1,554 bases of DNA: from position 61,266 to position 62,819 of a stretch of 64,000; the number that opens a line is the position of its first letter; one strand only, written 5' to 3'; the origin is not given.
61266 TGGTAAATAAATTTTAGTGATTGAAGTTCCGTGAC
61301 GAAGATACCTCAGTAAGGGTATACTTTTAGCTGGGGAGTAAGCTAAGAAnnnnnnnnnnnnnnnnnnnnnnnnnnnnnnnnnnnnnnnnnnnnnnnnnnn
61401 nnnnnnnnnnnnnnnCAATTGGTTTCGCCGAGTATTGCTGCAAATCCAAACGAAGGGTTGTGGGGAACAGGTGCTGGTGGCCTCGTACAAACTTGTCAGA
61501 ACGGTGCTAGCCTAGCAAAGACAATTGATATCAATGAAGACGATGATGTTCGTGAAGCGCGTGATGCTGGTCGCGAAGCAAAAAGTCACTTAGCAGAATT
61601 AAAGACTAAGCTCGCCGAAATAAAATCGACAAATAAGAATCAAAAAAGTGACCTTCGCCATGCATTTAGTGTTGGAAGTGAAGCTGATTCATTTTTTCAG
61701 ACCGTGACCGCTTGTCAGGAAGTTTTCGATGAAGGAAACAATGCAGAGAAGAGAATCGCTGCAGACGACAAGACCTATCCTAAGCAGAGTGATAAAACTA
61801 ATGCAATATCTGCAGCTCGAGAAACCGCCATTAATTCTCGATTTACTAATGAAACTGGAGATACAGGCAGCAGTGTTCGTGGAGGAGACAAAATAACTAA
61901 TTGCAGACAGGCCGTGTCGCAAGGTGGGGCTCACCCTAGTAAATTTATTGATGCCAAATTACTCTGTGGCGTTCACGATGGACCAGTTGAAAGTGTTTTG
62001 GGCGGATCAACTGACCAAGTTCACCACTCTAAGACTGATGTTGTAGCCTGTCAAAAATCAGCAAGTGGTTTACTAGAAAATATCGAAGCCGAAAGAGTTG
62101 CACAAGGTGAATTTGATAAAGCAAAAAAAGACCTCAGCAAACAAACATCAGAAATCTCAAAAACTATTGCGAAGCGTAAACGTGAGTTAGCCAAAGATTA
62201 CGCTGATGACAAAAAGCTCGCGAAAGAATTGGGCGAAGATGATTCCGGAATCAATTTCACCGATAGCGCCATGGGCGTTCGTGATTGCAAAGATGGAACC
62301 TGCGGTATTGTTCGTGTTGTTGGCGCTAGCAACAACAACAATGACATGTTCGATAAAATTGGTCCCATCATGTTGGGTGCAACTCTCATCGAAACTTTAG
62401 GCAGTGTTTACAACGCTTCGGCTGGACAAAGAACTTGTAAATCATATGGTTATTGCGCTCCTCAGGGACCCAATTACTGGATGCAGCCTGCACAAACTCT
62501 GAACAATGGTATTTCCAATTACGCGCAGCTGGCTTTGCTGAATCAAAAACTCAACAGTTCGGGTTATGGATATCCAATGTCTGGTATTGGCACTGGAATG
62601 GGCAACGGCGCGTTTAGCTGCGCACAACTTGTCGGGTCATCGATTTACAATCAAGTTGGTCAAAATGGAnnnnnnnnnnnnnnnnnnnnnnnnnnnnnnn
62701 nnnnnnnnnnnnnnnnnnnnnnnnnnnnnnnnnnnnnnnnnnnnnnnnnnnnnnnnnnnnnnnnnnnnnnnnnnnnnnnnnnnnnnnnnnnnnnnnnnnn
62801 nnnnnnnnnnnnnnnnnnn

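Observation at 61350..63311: Secreted protein with a ~300-aa Q/N/G/Y-rich prion-like domain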

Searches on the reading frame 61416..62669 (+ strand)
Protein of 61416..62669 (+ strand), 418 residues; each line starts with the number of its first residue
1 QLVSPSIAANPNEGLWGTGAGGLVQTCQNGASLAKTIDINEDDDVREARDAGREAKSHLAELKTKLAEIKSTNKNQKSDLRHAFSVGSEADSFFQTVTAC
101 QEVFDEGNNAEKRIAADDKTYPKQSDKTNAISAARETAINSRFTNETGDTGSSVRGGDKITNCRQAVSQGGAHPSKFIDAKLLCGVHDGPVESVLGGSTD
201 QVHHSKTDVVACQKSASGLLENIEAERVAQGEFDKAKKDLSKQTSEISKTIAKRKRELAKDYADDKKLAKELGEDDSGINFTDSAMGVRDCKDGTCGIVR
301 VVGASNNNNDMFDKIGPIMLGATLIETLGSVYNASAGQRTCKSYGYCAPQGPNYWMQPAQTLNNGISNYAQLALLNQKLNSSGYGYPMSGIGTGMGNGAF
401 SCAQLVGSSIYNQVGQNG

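Call 17: search_protein_representatives(protein=window:61416-62669:+)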
Query: 418 residues. Proteins with E-value up to 0.001 (for the whole library): 2; up to 1e-10: 2; up to 1e-30: 1. The best 2 are listed.
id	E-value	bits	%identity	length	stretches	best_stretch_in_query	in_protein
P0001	5.8e-275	928.0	100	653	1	1-418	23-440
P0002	4.5e-21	92.2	31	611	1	5-409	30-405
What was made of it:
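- On 'Slot' family of the flp3-type Tad-like locus (Bd3304-like; unnamed): P0002 at 4.5e-21 against the whole library (call 17).
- An exhaustive HMMER search finds only P0002 (4.5e-21, call 17).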

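Call 21: find_encoding_contigs(protein=P0002, flank=10000, max_places=6)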
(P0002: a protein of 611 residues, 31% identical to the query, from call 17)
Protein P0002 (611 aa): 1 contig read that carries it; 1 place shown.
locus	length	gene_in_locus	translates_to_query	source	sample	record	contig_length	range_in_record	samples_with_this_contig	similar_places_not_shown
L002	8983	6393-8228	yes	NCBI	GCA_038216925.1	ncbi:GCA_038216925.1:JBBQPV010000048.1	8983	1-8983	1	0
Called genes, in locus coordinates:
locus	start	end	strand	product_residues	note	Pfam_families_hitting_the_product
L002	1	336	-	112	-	?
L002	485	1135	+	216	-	PF16036:Chalcone_3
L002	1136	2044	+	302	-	-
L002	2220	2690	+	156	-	PF01706:FliG_C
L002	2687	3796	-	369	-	PF00437:T2SSE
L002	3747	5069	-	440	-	PF00263:Secretin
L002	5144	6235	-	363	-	PF00072:Response_reg, PF00512:HisKA, PF02518:HATPase_c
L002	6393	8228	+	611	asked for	-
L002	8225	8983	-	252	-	?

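Call 27: find_homologous_proteins(query=A2, max_evalue=0.01)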
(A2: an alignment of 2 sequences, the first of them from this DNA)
Query A2 (2 sequences) (409 aa, profile of the alignment): 2 proteins with E <= 0.01 among 8000 candidates.
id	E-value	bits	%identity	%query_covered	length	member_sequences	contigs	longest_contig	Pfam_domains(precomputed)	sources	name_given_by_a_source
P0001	4.1e-229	779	100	100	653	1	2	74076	-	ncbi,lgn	-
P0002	9.0e-202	689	28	95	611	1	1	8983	-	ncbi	-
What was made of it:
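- Tried and rejected: A profile of the two N-domains found nothing new (call 27).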

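Call 114: predict_structure(alignment_id=A9)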
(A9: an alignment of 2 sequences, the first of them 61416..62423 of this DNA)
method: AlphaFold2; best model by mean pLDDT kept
length: 336 residues; sequences in the alignment: 2
mean_pLDDT: 48.5   pTM: 0.37
mean pLDDT of the five models: 48.5, 47.9, 44.8, 43.8, 43.7
residues with pLDDT >= 90: 0; 70-90: 80; 50-70: 32; < 50: 224
segments of 3 or more residues with pLDDT < 50: 1-36, 84-98, 100-209, 274-336
pLDDT, mean of each block of 10 residues (from residue 1): 25 29 29 46 81 84 86 73 47 48 47 46 41 37 32 33 41 33 37 29 41 62 78 83 80 76 68 46 32 32 29 32 31 29
secondary structure, 60 per line:
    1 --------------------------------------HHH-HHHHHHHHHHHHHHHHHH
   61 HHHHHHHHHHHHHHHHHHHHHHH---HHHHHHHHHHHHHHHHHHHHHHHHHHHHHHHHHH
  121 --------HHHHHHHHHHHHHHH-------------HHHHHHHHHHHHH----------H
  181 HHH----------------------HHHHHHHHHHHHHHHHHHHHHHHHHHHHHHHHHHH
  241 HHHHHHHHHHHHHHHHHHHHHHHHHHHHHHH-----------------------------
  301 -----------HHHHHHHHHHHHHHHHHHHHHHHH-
elements in order: H43-83 H87-120 H129-143 H157-169 H180-183 H206-271 H312-335
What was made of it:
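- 61542..61664 (+): Long helix 1 (aa 65-105) of a probable coiled-coil hairpin. pLDDT 73-86 in the N-domain model (call 114).
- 62031..62228 (+): Long helix 2 (aa 228-293) of the probable hairpin, followed by an acidic patch and the conserved GVRDC..GTCG motif. pLDDT 62-83 (call 114).
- Two long helices at pLDDT 62-86 (call 114). The long helical hairpin is of periplasm-spanning length (call 114).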

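Call 116: fold_search(model_id=the predicted structure, library=pdb)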
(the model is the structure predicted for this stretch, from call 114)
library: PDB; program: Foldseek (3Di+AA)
matches with E <= 10: 336; with E <= 0.001: 0
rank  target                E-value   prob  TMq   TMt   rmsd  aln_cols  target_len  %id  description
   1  9hmx_A                6.5e-02  0.77  0.21  0.31  27.2       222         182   11  Structure of SteB-RipA complex from Mycobacterium tuberculosis (released 2025-07-30)
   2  7zqy_B                9.6e-02  0.63  0.21  0.32  20.5       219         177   13  Chaetomium thermophilum Rad50 Zn hook (released 2022-12-28)
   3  6ixg_A                1.0e-01  0.84  0.25  0.37  16.5       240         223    8  Crystal structure of native apo SH3BP5 (P41) (released 2019-03-20)
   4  4wpc_A                1.2e-01  0.28  0.18  0.21  33.7       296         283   14  Crystal structure of Rgd1p F-BAR domain in complex with inositol phosphate (released 2014-12-24)
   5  6ixf_B                1.3e-01  0.54  0.21  0.30  15.1       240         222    8  Crystal structure of SeMet apo SH3BP5 (P41) (released 2019-03-20)
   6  6ixg_B                1.3e-01  0.41  0.19  0.25  14.9       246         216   11  Crystal structure of native apo SH3BP5 (P41) (released 2019-03-20)
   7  8i4v_B                1.4e-01  0.84  0.25  0.32  29.1       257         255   14  Cryo-EM structure of 5-subunit Smc5/6 arm region (released 2024-06-26)
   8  6ixv_D                1.5e-01  0.30  0.16  0.22  15.5       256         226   10  Crystal structure of SH3BP5-Rab11a (released 2019-03-20)
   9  6ixv_C                1.6e-01  0.33  0.15  0.22  17.4       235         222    9  Crystal structure of SH3BP5-Rab11a (released 2019-03-20)
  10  1uru                  1.6e-01  0.23  0.15  0.21  28.8       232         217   12  Amphiphysin BAR domain from Drosophila (released 2003-12-04)
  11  6ixv_A                2.1e-01  0.30  0.17  0.23  17.3       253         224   11  Crystal structure of SH3BP5-Rab11a (released 2019-03-20)
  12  6ewy                  2.2e-01  0.41  0.18  0.29  26.0       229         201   15  RipA Peptidoglycan hydrolase (Rv1477, Mycobacterium tuberculosis) N-terminal domain (released 2018-05-02)
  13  7zqy_A                2.3e-01  0.44  0.21  0.32  20.4       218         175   13  Chaetomium thermophilum Rad50 Zn hook (released 2022-12-28)
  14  6ixf_A                2.3e-01  0.21  0.15  0.21  20.0       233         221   12  Crystal structure of SeMet apo SH3BP5 (P41) (released 2019-03-20)
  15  6djl_E                2.4e-01  0.25  0.17  0.22  17.9       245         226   13  Crystal structure of the Rab11 GEF SH3BP5 bound to nucleotide free Rab11A (released 2018-09-26)
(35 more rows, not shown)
